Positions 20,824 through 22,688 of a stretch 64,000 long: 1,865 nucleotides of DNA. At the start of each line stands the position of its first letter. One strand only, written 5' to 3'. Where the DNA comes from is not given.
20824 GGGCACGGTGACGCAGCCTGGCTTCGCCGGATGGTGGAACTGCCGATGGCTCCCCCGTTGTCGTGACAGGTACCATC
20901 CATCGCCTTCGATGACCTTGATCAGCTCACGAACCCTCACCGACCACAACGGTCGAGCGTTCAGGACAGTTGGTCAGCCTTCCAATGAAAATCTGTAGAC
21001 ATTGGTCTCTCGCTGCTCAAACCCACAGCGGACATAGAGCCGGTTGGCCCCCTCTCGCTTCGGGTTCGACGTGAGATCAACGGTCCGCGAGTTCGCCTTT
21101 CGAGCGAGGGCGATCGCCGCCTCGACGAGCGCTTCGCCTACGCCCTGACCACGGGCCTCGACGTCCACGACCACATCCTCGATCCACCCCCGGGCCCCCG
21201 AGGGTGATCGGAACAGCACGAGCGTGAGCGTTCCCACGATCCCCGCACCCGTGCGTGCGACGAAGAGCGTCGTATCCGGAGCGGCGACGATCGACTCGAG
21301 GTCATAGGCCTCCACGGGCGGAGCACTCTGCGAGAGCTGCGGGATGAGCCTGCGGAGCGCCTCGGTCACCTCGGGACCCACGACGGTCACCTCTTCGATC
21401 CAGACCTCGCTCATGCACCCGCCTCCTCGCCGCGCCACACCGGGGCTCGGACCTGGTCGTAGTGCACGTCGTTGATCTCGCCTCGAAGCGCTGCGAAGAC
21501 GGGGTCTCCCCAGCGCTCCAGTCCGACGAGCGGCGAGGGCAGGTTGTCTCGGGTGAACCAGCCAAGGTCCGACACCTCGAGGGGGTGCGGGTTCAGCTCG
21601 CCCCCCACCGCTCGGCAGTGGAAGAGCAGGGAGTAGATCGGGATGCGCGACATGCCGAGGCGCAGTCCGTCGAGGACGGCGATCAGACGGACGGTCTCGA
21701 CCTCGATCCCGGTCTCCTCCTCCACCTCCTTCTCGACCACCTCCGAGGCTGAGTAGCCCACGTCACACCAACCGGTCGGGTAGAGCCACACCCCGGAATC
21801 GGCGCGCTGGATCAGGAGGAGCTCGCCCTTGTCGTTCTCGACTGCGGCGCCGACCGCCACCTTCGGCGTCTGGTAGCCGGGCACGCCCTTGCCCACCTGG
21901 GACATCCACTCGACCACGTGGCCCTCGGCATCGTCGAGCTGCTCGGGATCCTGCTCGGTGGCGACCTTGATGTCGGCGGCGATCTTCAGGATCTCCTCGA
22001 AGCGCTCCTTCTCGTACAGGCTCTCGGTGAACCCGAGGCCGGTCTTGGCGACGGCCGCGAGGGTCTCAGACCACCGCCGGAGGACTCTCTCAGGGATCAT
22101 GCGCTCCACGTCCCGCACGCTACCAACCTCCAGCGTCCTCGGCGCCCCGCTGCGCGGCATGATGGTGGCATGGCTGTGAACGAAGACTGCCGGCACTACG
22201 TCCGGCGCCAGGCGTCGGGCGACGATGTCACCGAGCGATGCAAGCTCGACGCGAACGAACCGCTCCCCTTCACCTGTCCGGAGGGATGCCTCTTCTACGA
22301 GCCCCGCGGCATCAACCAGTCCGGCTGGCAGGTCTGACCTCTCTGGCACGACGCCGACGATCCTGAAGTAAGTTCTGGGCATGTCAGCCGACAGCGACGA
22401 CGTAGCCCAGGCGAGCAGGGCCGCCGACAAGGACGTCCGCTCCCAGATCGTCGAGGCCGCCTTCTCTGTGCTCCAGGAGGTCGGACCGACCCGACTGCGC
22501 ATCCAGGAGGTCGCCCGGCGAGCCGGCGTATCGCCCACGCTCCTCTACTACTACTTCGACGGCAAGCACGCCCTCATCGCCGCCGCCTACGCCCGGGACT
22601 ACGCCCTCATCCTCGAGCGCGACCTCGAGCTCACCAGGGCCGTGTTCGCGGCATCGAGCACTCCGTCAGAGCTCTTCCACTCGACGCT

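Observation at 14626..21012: Seven same-orientation copies of a 68-bp element cut a low-GC 6.4-kb segment into gene cassettes, anchored in the 3' end of a GNAT gene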

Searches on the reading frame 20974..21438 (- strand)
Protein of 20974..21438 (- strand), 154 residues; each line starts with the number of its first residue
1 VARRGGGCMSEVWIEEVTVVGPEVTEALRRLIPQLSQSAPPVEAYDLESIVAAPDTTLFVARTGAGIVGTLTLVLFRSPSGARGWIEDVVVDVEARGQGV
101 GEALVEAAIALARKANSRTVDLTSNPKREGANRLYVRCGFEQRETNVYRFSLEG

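Call 10: search_protein_families(library=pfam, max_evalue=0.01, proteins=[window:20974-21438:-])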
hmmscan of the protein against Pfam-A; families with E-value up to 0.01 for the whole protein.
window:20974-21438:- (154 aa): 5 families
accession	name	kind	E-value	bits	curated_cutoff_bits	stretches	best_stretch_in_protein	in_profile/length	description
PF00583.31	Acetyltransf_1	-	5.3e-16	59.4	20.7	1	41-140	18-116/116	Acetyltransferase (GNAT) family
PF13508.13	Acetyltransf_7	-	1.2e-13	51.6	27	1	55-142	2-84/84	Acetyltransferase (GNAT) domain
PF13673.13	Acetyltransf_10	-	4.1e-09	36.9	23.6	1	50-145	25-112/128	Acetyltransferase (GNAT) domain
PF14542.12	Acetyltransf_CG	-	1.8e-05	25.2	30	1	81-118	22-59/80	GCN5-related N-acetyl-transferase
PF08445.16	FR47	-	0.00018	21.9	22.1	1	84-147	22-84/86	FR47-like protein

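Call 36: find_encoding_contigs(protein=window:20974-21438:-, flank=10000, max_places=6)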
Protein window:20974-21438:- (154 aa): no gene with exactly this product is on record in the collection.

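Call 39: find_encoding_contigs(protein=window:20977-21414:-, flank=10000, max_places=6)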
Protein seq(146 aa) (146 aa): 6 contigs read that carry it; 3 places shown.
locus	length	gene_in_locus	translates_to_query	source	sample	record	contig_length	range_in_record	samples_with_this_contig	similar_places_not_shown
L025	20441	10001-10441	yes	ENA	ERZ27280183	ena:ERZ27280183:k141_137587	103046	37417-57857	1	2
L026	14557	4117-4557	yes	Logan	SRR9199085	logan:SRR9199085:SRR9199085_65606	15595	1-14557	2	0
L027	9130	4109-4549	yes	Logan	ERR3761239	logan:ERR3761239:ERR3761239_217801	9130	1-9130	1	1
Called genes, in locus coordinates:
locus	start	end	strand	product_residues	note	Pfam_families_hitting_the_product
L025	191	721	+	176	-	PF13399:LytR_C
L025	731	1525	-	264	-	PF00535:Glycos_transf_2, PF13641:Glyco_tranf_2_3 (weak)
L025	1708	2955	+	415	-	PF00291:PALP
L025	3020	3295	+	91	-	PF02597:ThiS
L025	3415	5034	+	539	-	PF00118:Cpn60_TCP1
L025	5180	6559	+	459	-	PF00291:PALP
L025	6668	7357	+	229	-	PF06778:Chlor_dismutase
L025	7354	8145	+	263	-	PF00733:Asn_synthase (weak)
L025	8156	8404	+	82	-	PF09383:NIL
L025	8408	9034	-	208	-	PF00440:TetR_N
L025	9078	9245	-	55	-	-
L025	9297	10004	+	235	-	PF12535:Nudix_N, PF00293:NUDIX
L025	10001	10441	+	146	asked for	PF00583:Acetyltransf_1, PF13673:Acetyltransf_10, PF13508:Acetyltransf_7, PF14542:Acetyltransf_CG (weak)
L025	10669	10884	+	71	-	PF15919:HicB_lk_antitox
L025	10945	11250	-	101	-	PF00583:Acetyltransf_1, PF13508:Acetyltransf_7, PF13673:Acetyltransf_10, PF08445:FR47 (weak)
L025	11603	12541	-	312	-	PF00106:adh_short, PF08659:KR (faint)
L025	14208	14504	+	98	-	PF01381:HTH_3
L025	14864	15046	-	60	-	-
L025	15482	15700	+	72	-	PF15919:HicB_lk_antitox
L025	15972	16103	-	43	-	-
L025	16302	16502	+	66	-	-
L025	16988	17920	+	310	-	-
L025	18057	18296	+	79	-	PF06906:DUF1272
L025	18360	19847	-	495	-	PF22848:ASD1_dom, PF06964:Alpha-L-AF_C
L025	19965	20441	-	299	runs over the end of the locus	PF00892:EamA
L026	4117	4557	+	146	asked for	PF00583:Acetyltransf_1, PF13673:Acetyltransf_10, PF13508:Acetyltransf_7, PF14542:Acetyltransf_CG (weak)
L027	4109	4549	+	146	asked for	PF00583:Acetyltransf_1, PF13673:Acetyltransf_10, PF13508:Acetyltransf_7, PF14542:Acetyltransf_CG (weak)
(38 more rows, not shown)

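Call 42: find_homologous_proteins(query=window:20977-21414:-, max_evalue=1e-10)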
Query seq(146 aa) (146 aa): 5834 proteins with E <= 1e-10 among 6020 candidates; the best 120 are listed.
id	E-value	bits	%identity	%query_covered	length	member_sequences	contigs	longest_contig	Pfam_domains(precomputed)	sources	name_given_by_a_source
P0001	6.2e-83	293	96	100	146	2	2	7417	PF13673.14,PF13508.14,PF00583.32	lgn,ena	-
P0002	7.4e-83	293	96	99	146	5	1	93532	PF13673.14,PF13508.14,PF00583.32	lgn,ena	-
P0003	5.1e-80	284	92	100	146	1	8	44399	PF13673.14,PF13508.14,PF14542.13,PF00583.32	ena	-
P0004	6.7e-80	284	91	100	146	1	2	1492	PF13673.14,PF13508.14,PF14542.13,PF00583.32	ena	-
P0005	4.0e-79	281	91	100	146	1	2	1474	PF13673.14,PF13508.14,PF14542.13,PF00583.32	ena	-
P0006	4.8e-79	281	91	100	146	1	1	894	PF13673.14,PF13508.14,PF14542.13,PF00583.32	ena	-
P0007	5.3e-79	281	90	100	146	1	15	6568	PF13673.14,PF13508.14,PF14542.13,PF00583.32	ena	-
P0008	9.0e-79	280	90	100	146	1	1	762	PF13673.14,PF13508.14,PF14542.13,PF00583.32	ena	-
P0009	9.4e-79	280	91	100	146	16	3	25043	PF13673.14,PF13508.14,PF00583.32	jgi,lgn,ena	-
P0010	1.7e-78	279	91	100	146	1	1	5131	PF13673.14,PF13508.14,PF00583.32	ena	-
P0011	2.8e-78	278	91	100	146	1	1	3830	PF13673.14,PF13508.14,PF00583.32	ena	-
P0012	3.7e-78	278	90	100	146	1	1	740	PF13673.14,PF13508.14,PF14542.13,PF00583.32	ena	-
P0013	4.8e-78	278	90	100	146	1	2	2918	PF13673.14,PF13508.14,PF00583.32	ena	-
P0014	8.8e-78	277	90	100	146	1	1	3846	PF13673.14,PF13508.14,PF00583.32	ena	-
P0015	1.2e-77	276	90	100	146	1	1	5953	PF13673.14,PF13508.14,PF00583.32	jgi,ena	jgi:GNAT superfamily N-acetyltransferase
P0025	3.6e-71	255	86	100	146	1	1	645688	PF13673.14,PF13508.14,PF00583.32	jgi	jgi:GNAT superfamily N-acetyltransferase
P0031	4.2e-61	223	76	100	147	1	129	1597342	PF13673.14,PF13508.14,PF14542.13,PF00583.32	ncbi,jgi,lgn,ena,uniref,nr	ncbi:MAG: GNAT family N-acetyltransferase [Actinobacteria bacterium]|jgi:GNAT superfamily N-acetyltr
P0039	2.3e-60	220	74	99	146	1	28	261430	PF13673.14,PF13508.14,PF14542.13,PF00583.32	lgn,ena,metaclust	metaclust:\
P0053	3.7e-59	216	74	98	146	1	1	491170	PF13673.14,PF13508.14,PF14542.13,PF00583.32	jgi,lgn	jgi:GNAT superfamily N-acetyltransferase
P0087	1.7e-54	201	70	98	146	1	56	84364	PF13673.14,PF13508.14,PF00583.32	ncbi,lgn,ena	-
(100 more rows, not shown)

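Call 44: find_encoding_contigs(protein=P0031, flank=10000, max_places=10)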
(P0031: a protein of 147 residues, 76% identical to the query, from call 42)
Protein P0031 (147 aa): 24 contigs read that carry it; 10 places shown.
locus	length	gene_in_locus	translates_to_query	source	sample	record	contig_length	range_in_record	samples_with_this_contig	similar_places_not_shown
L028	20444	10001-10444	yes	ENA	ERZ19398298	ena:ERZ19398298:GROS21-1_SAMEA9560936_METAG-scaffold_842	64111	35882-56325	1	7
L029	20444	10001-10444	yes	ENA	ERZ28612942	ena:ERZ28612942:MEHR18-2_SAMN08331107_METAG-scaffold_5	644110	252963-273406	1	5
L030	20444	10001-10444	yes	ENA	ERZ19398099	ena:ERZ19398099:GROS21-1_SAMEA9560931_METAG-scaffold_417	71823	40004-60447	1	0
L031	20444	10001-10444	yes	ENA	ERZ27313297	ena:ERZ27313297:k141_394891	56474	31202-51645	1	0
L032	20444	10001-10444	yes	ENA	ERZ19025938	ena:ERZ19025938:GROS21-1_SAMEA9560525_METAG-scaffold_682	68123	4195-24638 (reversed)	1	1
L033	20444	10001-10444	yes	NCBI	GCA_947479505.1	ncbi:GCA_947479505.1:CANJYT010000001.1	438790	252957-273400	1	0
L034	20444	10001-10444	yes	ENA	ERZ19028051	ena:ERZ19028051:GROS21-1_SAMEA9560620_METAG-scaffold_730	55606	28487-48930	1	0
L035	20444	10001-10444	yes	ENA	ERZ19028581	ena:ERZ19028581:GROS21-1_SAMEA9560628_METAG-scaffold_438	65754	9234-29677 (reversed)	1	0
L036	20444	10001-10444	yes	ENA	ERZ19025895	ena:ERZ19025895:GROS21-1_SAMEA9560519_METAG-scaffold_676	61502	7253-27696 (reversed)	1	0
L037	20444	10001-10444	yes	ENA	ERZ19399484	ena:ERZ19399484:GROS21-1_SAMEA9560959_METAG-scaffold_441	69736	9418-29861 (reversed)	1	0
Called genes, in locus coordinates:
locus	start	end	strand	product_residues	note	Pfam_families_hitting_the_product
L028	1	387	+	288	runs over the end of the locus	PF08032:SpoU_sub_bind, PF00588:SpoU_methylase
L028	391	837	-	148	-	PF01741:MscL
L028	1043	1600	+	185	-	PF13399:LytR_C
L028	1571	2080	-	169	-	-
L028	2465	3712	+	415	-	PF00291:PALP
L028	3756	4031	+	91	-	PF02597:ThiS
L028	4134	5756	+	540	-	PF00118:Cpn60_TCP1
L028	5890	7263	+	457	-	PF00291:PALP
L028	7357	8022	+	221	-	PF06778:Chlor_dismutase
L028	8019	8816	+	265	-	PF02540:NAD_synthase (weak)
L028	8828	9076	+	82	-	PF09383:NIL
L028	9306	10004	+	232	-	PF12535:Nudix_N (weak), PF00293:NUDIX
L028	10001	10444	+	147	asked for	PF00583:Acetyltransf_1, PF13673:Acetyltransf_10, PF13508:Acetyltransf_7, PF14542:Acetyltransf_CG (weak)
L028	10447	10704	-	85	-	PF18389:TrmO_C (weak), PF05016:ParE_toxin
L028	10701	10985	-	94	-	PF02604:PhdYeFM_antitox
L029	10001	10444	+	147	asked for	PF00583:Acetyltransf_1, PF13673:Acetyltransf_10, PF13508:Acetyltransf_7, PF14542:Acetyltransf_CG (weak)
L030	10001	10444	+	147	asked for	PF00583:Acetyltransf_1, PF13673:Acetyltransf_10, PF13508:Acetyltransf_7, PF14542:Acetyltransf_CG (weak)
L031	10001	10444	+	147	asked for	PF00583:Acetyltransf_1, PF13673:Acetyltransf_10, PF13508:Acetyltransf_7, PF14542:Acetyltransf_CG (weak)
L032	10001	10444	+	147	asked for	PF00583:Acetyltransf_1, PF13673:Acetyltransf_10, PF13508:Acetyltransf_7, PF14542:Acetyltransf_CG (weak)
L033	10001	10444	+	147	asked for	PF00583:Acetyltransf_1, PF13673:Acetyltransf_10, PF13508:Acetyltransf_7, PF14542:Acetyltransf_CG (weak)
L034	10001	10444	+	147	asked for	PF00583:Acetyltransf_1, PF13673:Acetyltransf_10, PF13508:Acetyltransf_7, PF14542:Acetyltransf_CG (weak)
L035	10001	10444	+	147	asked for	PF00583:Acetyltransf_1, PF13673:Acetyltransf_10, PF13508:Acetyltransf_7, PF14542:Acetyltransf_CG (weak)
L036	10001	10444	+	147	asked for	PF00583:Acetyltransf_1, PF13673:Acetyltransf_10, PF13508:Acetyltransf_7, PF14542:Acetyltransf_CG (weak)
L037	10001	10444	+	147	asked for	PF00583:Acetyltransf_1, PF13673:Acetyltransf_10, PF13508:Acetyltransf_7, PF14542:Acetyltransf_CG (weak)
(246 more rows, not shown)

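Call 67: find_encoding_contigs(protein=P0025, flank=10000, max_places=1)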
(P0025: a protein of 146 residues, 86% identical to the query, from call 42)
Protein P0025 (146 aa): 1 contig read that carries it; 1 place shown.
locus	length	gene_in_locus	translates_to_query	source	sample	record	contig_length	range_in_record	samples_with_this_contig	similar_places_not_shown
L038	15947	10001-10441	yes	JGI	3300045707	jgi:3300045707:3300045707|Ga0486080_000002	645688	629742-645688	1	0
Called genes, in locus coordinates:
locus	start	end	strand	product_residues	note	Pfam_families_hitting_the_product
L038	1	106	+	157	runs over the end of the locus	PF02542:YgbB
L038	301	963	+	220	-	PF08032:SpoU_sub_bind (weak), PF00588:SpoU_methylase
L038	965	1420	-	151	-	PF01741:MscL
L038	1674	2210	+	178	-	PF13399:LytR_C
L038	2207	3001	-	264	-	PF13641:Glyco_tranf_2_3 (weak), PF00535:Glycos_transf_2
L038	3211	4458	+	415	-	PF00291:PALP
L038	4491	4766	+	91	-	PF02597:ThiS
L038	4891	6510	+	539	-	PF00118:Cpn60_TCP1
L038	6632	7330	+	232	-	PF06778:Chlor_dismutase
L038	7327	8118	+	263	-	PF00733:Asn_synthase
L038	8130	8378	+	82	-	PF09383:NIL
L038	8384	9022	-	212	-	PF00440:TetR_N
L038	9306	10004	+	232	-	PF12535:Nudix_N, PF00293:NUDIX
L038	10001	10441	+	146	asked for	PF00583:Acetyltransf_1, PF13673:Acetyltransf_10, PF13508:Acetyltransf_7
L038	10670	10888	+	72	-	PF21748:UPF0150 (weak), PF15919:HicB_lk_antitox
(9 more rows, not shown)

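Call 68: find_encoding_contigs(protein=P0053, flank=10000, max_places=1)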
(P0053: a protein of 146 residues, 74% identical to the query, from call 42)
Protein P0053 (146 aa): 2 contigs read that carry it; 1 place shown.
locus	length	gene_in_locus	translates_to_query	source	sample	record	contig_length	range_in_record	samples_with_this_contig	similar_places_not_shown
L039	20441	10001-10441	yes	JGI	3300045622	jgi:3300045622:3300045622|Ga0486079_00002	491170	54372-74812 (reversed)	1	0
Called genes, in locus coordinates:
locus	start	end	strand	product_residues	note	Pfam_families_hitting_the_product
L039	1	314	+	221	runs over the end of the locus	PF08032:SpoU_sub_bind, PF00588:SpoU_methylase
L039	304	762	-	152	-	PF01741:MscL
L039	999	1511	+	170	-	PF13399:LytR_C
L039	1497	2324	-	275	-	PF00535:Glycos_transf_2, PF10111:Glyco_tranf_2_2 (weak), PF13641:Glyco_tranf_2_3, PF21969:MGS_GT (weak)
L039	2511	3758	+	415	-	PF05810:NinF (faint), PF00291:PALP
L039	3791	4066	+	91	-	PF02597:ThiS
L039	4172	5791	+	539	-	PF00118:Cpn60_TCP1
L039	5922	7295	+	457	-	PF00291:PALP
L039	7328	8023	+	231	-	PF06778:Chlor_dismutase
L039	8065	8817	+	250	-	PF02540:NAD_synthase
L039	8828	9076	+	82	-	PF09383:NIL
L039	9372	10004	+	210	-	PF00293:NUDIX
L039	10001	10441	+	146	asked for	PF00583:Acetyltransf_1, PF13673:Acetyltransf_10, PF13508:Acetyltransf_7, PF14542:Acetyltransf_CG (weak)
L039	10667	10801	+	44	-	-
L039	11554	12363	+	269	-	PF01135:PCMT, PF01209:Ubie_methyltran, PF05175:MTS, PF13489:Methyltransf_23, PF07021:MetW, PF08241:Methyltransf_11, PF08242:Methyltransf_12, PF13649:Methyltransf_25, +2 more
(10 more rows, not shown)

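Call 69: find_encoding_contigs(protein=P0087, flank=10000, max_places=3)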
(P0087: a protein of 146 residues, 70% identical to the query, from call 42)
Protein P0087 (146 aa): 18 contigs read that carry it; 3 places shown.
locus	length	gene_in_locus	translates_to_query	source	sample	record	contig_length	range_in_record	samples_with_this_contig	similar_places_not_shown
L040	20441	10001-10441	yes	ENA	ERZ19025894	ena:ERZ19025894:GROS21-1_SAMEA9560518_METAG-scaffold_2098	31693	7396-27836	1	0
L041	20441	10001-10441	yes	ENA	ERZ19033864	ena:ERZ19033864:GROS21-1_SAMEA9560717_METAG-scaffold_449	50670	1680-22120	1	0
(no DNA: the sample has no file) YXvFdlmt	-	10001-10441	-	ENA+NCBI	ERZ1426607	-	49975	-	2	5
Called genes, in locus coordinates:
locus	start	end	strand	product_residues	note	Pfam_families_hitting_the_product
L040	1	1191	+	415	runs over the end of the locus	PF05810:NinF (weak), PF00291:PALP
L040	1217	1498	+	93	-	PF02597:ThiS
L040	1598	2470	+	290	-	PF00296:Bac_luciferase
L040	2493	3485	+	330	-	PF00296:Bac_luciferase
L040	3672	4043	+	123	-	-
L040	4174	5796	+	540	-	PF00118:Cpn60_TCP1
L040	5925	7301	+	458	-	PF00291:PALP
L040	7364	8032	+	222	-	PF06778:Chlor_dismutase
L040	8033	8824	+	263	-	PF02540:NAD_synthase, PF06508:QueC (weak)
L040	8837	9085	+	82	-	PF09383:NIL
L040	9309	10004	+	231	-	PF12535:Nudix_N, PF00293:NUDIX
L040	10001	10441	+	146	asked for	PF00583:Acetyltransf_1, PF13673:Acetyltransf_10, PF13508:Acetyltransf_7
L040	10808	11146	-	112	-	PF01022:HTH_5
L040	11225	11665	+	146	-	PF00903:Glyoxalase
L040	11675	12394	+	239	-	PF00230:MIP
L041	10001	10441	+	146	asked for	PF00583:Acetyltransf_1, PF13673:Acetyltransf_10, PF13508:Acetyltransf_7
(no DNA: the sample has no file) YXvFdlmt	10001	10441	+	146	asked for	PF00583:Acetyltransf_1, PF13673:Acetyltransf_10, PF13508:Acetyltransf_7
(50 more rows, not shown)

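Call 76: find_encoding_contigs(protein=P0039, flank=8000, max_places=4)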
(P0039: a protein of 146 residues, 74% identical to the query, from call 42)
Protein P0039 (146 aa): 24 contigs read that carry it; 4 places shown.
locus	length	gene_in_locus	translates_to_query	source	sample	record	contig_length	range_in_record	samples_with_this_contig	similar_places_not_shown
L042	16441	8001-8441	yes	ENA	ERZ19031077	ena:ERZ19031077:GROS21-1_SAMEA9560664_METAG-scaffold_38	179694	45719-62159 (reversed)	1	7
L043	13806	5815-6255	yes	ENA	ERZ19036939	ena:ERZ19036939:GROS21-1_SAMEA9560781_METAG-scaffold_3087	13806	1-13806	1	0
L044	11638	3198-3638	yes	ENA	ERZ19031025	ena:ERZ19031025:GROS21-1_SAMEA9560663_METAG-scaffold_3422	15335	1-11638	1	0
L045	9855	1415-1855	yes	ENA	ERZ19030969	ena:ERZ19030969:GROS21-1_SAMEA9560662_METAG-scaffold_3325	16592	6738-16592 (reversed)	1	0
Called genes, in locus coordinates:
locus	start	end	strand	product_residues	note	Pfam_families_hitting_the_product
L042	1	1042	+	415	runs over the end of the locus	PF00291:PALP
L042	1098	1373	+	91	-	PF02597:ThiS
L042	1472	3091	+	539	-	PF00118:Cpn60_TCP1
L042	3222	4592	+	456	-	PF00291:PALP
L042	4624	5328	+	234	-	PF06778:Chlor_dismutase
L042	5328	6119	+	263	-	-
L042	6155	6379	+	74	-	PF09383:NIL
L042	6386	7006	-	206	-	PF00440:TetR_N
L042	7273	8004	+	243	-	PF12535:Nudix_N, PF00293:NUDIX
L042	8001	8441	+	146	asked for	PF00583:Acetyltransf_1, PF13673:Acetyltransf_10, PF13508:Acetyltransf_7, PF14542:Acetyltransf_CG (weak)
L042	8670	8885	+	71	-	PF15919:HicB_lk_antitox (weak)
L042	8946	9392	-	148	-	PF13527:Acetyltransf_9 (weak), PF00583:Acetyltransf_1, PF13673:Acetyltransf_10, PF13508:Acetyltransf_7, PF08445:FR47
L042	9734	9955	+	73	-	PF21748:UPF0150 (weak), PF15919:HicB_lk_antitox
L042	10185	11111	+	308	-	PF00296:Bac_luciferase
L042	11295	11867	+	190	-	PF01872:RibD_C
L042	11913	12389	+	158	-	PF04978:MST, PF12867:DinB_2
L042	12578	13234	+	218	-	PF01872:RibD_C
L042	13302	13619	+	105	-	-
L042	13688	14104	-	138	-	-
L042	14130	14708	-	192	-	-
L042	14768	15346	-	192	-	PF02558:ApbA (weak), PF03446:NAD_binding_2 (weak), PF03807:F420_oxidored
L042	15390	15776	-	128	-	PF01243:PNPOx_N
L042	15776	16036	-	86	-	-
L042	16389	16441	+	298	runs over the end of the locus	PF00487:FA_desaturase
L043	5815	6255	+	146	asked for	PF00583:Acetyltransf_1, PF13673:Acetyltransf_10, PF13508:Acetyltransf_7, PF14542:Acetyltransf_CG (weak)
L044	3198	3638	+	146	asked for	PF00583:Acetyltransf_1, PF13673:Acetyltransf_10, PF13508:Acetyltransf_7, PF14542:Acetyltransf_CG (weak)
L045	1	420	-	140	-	?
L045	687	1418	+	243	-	PF12535:Nudix_N, PF00293:NUDIX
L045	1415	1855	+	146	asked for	PF00583:Acetyltransf_1, PF13673:Acetyltransf_10, PF13508:Acetyltransf_7, PF14542:Acetyltransf_CG (weak)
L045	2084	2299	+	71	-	PF15919:HicB_lk_antitox (weak)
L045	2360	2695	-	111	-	PF00583:Acetyltransf_1, PF13508:Acetyltransf_7, PF13673:Acetyltransf_10, PF08445:FR47, PF13527:Acetyltransf_9 (weak)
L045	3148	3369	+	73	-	PF21748:UPF0150 (weak), PF15919:HicB_lk_antitox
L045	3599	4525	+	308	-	PF00296:Bac_luciferase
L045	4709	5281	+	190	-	PF01872:RibD_C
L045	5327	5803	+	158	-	PF04978:MST, PF12867:DinB_2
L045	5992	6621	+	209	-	PF01872:RibD_C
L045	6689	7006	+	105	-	-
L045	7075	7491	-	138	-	-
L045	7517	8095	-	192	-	-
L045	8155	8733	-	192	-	PF02558:ApbA (weak), PF03446:NAD_binding_2 (weak), PF03807:F420_oxidored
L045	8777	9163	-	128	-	PF01243:PNPOx_N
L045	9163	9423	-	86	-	-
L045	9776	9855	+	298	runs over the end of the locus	PF00487:FA_desaturase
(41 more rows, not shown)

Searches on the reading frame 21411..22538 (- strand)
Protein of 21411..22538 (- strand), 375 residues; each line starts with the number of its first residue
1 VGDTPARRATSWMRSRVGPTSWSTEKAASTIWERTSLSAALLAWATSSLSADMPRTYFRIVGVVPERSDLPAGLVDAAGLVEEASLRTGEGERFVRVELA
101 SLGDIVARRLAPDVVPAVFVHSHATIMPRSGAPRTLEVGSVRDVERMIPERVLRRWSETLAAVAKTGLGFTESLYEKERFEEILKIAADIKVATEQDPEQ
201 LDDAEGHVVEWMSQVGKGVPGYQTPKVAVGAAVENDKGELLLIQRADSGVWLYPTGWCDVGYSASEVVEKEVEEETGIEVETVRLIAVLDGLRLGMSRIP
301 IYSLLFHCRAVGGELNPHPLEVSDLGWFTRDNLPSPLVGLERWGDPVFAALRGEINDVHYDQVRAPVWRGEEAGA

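Call 10: search_protein_families(library=pfam, max_evalue=0.01, proteins=[window:21411-22538:-])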
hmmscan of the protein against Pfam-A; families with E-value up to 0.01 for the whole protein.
window:21411-22538:- (375 aa): 2 families
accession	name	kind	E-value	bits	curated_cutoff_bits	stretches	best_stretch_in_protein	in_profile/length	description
PF00293.34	NUDIX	-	2.9e-15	56.9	21.1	1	225-336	2-119/134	NUDIX domain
PF12535.13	Nudix_N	-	8e-09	35.5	27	1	154-202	4-53/56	Hydrolase of X-linked nucleoside diphosphate N terminal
